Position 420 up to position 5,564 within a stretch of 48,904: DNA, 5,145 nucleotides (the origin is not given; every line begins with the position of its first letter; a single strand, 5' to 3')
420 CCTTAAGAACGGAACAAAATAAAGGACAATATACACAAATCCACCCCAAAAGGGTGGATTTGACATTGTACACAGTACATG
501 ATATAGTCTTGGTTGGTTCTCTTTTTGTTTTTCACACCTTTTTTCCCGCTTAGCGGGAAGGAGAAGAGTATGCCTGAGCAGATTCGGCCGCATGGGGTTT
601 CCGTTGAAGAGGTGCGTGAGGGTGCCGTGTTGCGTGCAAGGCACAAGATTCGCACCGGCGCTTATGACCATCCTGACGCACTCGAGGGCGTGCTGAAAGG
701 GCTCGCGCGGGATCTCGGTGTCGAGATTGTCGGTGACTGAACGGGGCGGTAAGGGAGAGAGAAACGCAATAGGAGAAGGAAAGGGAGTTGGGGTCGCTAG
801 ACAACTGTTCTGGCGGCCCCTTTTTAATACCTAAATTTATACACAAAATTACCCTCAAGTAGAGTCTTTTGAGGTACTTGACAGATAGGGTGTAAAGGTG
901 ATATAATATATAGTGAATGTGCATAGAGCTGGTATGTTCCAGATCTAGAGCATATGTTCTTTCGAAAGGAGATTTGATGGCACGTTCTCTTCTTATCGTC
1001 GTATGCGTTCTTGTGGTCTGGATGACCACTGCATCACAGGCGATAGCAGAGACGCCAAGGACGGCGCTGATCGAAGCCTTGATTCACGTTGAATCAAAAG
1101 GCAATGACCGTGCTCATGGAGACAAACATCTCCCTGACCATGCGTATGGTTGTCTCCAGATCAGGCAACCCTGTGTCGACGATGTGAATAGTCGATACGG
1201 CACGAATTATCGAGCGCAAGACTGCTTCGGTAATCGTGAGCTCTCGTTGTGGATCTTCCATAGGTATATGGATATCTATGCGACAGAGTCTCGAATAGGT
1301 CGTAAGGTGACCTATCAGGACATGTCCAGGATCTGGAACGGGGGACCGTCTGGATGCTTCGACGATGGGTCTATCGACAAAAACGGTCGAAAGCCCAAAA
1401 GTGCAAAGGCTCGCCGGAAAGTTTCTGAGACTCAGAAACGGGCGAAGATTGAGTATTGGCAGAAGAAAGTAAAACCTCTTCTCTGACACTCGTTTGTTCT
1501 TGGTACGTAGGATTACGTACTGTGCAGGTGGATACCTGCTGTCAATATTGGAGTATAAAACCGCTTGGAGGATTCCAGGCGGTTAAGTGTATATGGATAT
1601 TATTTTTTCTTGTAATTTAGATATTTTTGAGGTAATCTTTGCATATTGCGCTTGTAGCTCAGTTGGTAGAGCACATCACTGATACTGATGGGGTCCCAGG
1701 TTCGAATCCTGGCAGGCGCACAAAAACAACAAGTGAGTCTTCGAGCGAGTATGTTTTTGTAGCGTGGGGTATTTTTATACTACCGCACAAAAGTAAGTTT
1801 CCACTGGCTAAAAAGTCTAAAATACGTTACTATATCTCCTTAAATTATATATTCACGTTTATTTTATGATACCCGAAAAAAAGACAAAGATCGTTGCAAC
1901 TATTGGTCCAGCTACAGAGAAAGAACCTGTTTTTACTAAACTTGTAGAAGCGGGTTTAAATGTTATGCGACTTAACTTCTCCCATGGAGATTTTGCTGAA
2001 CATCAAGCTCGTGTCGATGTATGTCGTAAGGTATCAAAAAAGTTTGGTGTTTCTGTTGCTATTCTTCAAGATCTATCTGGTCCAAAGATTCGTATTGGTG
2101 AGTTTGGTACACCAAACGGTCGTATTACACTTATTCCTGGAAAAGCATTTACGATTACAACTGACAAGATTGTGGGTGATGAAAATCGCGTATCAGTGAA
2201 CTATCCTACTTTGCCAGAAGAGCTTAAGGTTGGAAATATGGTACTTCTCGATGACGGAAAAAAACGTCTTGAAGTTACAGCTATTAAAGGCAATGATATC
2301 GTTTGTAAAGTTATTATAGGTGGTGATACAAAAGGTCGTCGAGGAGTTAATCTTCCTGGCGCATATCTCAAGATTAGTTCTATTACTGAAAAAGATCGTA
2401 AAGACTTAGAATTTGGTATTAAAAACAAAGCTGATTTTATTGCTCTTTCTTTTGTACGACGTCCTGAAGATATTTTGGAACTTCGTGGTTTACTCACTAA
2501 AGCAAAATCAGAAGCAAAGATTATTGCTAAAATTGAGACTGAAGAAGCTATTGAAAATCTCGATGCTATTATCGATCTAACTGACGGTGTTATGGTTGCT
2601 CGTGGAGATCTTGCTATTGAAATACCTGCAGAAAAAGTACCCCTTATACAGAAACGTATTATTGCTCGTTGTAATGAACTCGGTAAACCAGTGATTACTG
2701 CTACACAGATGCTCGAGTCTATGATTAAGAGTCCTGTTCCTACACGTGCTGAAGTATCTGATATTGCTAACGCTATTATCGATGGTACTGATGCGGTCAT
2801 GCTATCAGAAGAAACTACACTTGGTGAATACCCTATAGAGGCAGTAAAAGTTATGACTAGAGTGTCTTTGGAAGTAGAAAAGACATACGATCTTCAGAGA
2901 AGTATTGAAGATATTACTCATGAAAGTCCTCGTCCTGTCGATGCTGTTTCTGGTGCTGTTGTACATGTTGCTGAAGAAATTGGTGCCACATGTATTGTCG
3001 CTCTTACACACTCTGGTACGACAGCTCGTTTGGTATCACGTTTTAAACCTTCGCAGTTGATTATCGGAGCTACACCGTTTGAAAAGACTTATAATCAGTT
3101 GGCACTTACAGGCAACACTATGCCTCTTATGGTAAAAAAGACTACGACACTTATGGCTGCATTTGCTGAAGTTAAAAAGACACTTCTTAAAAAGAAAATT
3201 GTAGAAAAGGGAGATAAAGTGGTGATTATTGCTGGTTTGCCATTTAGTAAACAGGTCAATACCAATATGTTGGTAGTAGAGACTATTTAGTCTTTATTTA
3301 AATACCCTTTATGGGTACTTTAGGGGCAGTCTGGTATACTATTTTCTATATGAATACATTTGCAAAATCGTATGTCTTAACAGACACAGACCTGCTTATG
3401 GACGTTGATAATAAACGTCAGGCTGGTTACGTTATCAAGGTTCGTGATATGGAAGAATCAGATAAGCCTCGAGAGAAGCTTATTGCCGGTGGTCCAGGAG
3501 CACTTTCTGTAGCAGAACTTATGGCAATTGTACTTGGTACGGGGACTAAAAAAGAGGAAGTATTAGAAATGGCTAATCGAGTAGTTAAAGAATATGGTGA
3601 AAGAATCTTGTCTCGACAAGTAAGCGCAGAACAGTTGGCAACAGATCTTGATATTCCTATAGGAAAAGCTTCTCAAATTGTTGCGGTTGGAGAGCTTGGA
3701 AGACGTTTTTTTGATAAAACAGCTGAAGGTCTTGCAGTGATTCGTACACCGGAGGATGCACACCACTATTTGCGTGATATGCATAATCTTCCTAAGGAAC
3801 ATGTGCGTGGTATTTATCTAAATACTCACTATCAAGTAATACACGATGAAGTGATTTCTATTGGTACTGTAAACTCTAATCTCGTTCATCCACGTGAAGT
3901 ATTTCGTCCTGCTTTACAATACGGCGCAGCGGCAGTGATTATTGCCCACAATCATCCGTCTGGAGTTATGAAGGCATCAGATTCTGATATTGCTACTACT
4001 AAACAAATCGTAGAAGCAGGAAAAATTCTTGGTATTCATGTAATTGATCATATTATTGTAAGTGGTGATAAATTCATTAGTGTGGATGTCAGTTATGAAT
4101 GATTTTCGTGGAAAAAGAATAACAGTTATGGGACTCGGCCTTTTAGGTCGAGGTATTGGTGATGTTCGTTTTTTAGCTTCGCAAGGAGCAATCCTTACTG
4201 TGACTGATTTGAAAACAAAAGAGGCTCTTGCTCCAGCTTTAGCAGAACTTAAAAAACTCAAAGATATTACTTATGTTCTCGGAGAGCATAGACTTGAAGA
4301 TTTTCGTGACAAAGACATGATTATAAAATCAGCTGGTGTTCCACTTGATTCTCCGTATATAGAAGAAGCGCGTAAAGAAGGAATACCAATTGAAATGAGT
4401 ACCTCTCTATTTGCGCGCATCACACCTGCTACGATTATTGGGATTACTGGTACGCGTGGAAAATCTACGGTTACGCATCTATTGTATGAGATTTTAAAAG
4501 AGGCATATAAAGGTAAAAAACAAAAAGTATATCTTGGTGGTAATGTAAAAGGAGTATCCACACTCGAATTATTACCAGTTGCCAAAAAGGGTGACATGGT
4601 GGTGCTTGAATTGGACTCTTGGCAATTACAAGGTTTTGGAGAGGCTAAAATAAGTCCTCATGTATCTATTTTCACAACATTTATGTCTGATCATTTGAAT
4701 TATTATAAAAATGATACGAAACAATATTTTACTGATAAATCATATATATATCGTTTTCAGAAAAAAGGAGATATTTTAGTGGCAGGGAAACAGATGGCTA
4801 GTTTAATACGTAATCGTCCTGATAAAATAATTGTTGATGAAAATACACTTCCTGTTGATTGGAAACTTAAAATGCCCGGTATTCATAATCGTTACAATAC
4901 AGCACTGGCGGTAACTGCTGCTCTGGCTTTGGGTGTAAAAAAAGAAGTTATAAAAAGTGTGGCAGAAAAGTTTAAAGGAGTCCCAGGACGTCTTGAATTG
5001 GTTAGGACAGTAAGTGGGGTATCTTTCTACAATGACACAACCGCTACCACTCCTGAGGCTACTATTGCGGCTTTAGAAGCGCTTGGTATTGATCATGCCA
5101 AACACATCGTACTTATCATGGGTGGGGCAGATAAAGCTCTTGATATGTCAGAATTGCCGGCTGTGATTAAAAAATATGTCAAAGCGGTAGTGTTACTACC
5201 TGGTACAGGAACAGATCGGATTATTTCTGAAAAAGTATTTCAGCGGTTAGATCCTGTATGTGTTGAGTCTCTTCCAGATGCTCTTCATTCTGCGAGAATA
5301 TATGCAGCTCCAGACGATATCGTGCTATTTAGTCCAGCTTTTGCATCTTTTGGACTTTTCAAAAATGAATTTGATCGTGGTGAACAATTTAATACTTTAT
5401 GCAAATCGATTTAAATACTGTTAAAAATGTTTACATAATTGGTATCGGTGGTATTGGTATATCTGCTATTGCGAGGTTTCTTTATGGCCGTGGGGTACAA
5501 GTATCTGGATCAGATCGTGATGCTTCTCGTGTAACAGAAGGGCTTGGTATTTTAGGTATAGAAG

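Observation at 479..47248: Six self-contained, G+C-richer ORF cassettes with canonical AAGGAG SDs, scattered among SD-less AT-rich housekeeping genes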

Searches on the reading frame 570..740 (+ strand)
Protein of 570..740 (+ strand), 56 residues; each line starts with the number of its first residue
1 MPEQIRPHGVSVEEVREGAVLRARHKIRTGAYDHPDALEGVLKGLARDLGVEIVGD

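Call 7: search_protein_families(library=pfam, proteins=[window:570-740:+], max_evalue=1)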
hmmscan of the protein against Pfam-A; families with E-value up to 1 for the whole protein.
window:570-740:+ (56 aa): 0 families

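Call 8: search_protein_families(library=phrogs, proteins=[window:570-740:+], max_evalue=0.1)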
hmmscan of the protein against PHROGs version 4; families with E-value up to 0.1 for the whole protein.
window:570-740:+ (56 aa): 0 families

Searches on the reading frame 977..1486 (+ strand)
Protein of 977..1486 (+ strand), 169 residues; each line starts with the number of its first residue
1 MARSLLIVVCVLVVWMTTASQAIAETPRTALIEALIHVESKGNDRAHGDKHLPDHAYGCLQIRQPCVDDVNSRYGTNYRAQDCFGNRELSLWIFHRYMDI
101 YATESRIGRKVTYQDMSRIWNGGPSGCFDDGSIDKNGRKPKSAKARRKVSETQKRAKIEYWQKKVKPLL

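Call 7: search_protein_families(library=pfam, proteins=[window:977-1486:+], max_evalue=1)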
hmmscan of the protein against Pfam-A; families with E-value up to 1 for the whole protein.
window:977-1486:+ (169 aa): 2 families
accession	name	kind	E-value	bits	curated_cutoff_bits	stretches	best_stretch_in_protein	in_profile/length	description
PF05497.17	Destabilase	-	0.0096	16.6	26.2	1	55-129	25-102/116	Destabilase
PF01464.25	SLT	-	0.015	15.3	21.3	1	29-102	14-84/117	Transglycosylase SLT domain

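Call 8: search_protein_families(library=phrogs, proteins=[window:977-1486:+], max_evalue=0.1)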
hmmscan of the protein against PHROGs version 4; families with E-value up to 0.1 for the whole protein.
window:977-1486:+ (169 aa): 0 families

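Call 10: find_encoding_contigs(protein=window:977-1486:+, flank=10000, max_places=10)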
Protein window:977-1486:+ (169 aa): no gene with exactly this product is on record in the collection.

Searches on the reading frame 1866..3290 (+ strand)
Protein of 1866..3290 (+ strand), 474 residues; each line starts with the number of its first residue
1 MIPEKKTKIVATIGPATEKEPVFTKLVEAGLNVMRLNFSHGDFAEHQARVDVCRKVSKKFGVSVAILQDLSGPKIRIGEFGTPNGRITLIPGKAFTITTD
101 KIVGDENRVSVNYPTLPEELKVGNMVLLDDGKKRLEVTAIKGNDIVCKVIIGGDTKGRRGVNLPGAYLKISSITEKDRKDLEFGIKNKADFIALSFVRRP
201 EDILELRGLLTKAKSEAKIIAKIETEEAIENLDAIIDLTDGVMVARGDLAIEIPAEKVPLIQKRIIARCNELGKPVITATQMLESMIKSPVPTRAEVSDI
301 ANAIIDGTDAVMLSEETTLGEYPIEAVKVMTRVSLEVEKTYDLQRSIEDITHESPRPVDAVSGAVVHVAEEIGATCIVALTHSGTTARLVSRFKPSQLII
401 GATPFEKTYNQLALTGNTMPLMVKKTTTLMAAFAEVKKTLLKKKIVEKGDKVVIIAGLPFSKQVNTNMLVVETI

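Call 12: find_encoding_contigs(protein=window:1866-3290:+, flank=10000, max_places=10)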
Protein window:1866-3290:+ (474 aa): 1 contig read that carries it; 1 place shown.
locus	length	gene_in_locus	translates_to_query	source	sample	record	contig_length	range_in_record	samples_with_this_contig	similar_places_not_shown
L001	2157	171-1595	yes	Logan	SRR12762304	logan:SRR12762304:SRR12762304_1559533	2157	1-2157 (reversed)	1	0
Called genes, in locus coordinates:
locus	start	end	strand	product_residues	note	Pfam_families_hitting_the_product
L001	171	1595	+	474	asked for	PF00224:PK, PF02887:PK_C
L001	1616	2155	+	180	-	?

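Call 16: find_related_loci(query=window:1866-3290:+, collection=genome_contigs, flank=10000)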
Query window:1866-3290:+ (474 aa) in genome_contigs; peptide patterns used: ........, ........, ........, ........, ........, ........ (x = any residue, [..] = any of these).
599 stretches matched a pattern (row limit reached: there are more); 554 encode a relative of the query (tblastn E <= 1e-3); the best 80 are kept; 80 distinct loci.
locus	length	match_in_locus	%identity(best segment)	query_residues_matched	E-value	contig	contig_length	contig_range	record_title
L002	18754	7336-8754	63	1-474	0e+0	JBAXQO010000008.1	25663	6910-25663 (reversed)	MAG: bacterium isolate ELA559 MAG559_8, whole genome shotgun sequence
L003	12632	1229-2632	63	4-474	0e+0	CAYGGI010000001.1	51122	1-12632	MAG TPA_asm: uncultured Candidatus Saccharibacteria bacterium isolate ERP113451_co3_102 genome assembly, contig: NODE_28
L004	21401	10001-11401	63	5-474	0e+0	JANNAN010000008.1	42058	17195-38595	MAG: Candidatus Taylorbacteria bacterium isolate OTE_78_metabat_459 OTE_78_k141_3436208, whole genome shotgun sequence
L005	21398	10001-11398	59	5-474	0e+0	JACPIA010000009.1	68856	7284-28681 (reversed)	MAG: Candidatus Vogelbacteria bacterium isolate NC_groundwater_428_Ag_B-0.1um_43_89 GD18-4_B1_scaffold_1659694, whole ge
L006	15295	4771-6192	61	1-474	0e+0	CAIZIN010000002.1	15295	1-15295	uncultured bacterium isolate Loc090907-8-6m_bin-301 genome assembly, contig: bin-301:002/109, whole genome shotgun seque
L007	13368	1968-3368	62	5-474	0e+0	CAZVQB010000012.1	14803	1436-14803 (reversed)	MAG TPA_asm: uncultured Candidatus Saccharibacteria bacterium isolate SRP135725_co1_407 genome assembly, contig: NODE_53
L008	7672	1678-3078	61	5-474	0e+0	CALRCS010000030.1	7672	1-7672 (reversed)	MAG: Candidatus Nomurabacteria bacterium isolate RH-23may17-878 genome assembly, contig: RH-23may17-C79429, whole genome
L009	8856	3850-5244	59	5-474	0e+0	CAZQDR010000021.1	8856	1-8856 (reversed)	MAG TPA_asm: uncultured Candidatus Saccharibacteria bacterium isolate SRP286056_co1_742 genome assembly, contig: NODE_10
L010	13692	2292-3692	60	5-474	0e+0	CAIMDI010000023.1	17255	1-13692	Candidatus Taylorbacteria bacterium isolate KTt_bin-0984 genome assembly, contig: bin-0984:23/36, whole genome shotgun s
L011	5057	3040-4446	60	4-474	0e+0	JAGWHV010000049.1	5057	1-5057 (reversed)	MAG: Patescibacteria group bacterium isolate REEB1 contig-150_22286, whole genome shotgun sequence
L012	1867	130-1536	61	5-474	0e+0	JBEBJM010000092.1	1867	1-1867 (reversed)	MAG: Nitrospira sp. isolate SF2_9 NODE_37826_length_1867_cov_6.223982, whole genome shotgun sequence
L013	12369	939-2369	59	1-474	0e+0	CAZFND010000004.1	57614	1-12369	MAG TPA_asm: uncultured Candidatus Saccharibacteria bacterium isolate SRP292972_co1_21 genome assembly, contig: NODE_367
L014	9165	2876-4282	61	5-474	2e-180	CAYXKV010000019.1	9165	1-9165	MAG TPA_asm: uncultured Candidatus Saccharibacteria bacterium isolate binchicken_co274_24 genome assembly, contig: NODE_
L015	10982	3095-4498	61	9-474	2e-180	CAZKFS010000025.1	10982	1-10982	MAG TPA_asm: uncultured Candidatus Saccharibacteria bacterium isolate binchicken_co264_1 genome assembly, contig: NODE_2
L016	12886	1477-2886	60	5-474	1e-180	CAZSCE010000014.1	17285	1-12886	MAG TPA_asm: uncultured Candidatus Saccharibacteria bacterium isolate SRP272421_co1_693 genome assembly, contig: NODE_93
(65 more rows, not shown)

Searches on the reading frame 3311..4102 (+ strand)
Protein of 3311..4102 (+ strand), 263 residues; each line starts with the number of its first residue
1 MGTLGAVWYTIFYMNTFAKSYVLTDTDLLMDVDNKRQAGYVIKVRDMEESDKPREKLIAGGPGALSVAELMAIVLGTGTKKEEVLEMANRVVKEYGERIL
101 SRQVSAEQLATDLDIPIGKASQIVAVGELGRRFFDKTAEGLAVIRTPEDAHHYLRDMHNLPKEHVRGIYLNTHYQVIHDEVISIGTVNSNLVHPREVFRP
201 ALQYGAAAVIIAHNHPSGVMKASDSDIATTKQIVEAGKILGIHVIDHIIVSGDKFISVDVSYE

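Call 13: search_protein_families(library=pfam, proteins=[window:3311-4102:+], max_evalue=0.00001)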
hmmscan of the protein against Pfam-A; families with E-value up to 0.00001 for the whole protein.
window:3311-4102:+ (263 aa): 2 families
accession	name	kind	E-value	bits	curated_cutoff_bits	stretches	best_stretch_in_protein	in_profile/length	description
PF04002.20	RadC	-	1.3e-39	135.3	22.1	1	144-258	1-116/121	RadC-like JAB domain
PF20582.4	UPF0758_N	-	6e-17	61.9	27.1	1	44-109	1-65/77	UPF0758 N-terminal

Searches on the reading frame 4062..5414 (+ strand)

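Call 13: search_protein_families(library=pfam, proteins=[window:4062-5414:+], max_evalue=0.00001)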
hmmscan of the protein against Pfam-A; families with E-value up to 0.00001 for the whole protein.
window:4062-5414:+ (450 aa): 3 families
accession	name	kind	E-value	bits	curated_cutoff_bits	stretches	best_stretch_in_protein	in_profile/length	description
PF08245.18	Mur_ligase_M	-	1.1e-15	58.6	24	1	128-243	1-123/200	Mur ligase middle domain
PF02875.26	Mur_ligase_C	-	1.9e-15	58.2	28.4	1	309-426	1-126/127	Mur ligase, glutamate ligase domain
PF21799.2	MurD-like_N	-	9.3e-13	48.7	27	1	18-110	1-86/88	Mur ligase MurD-like, N-terminal domain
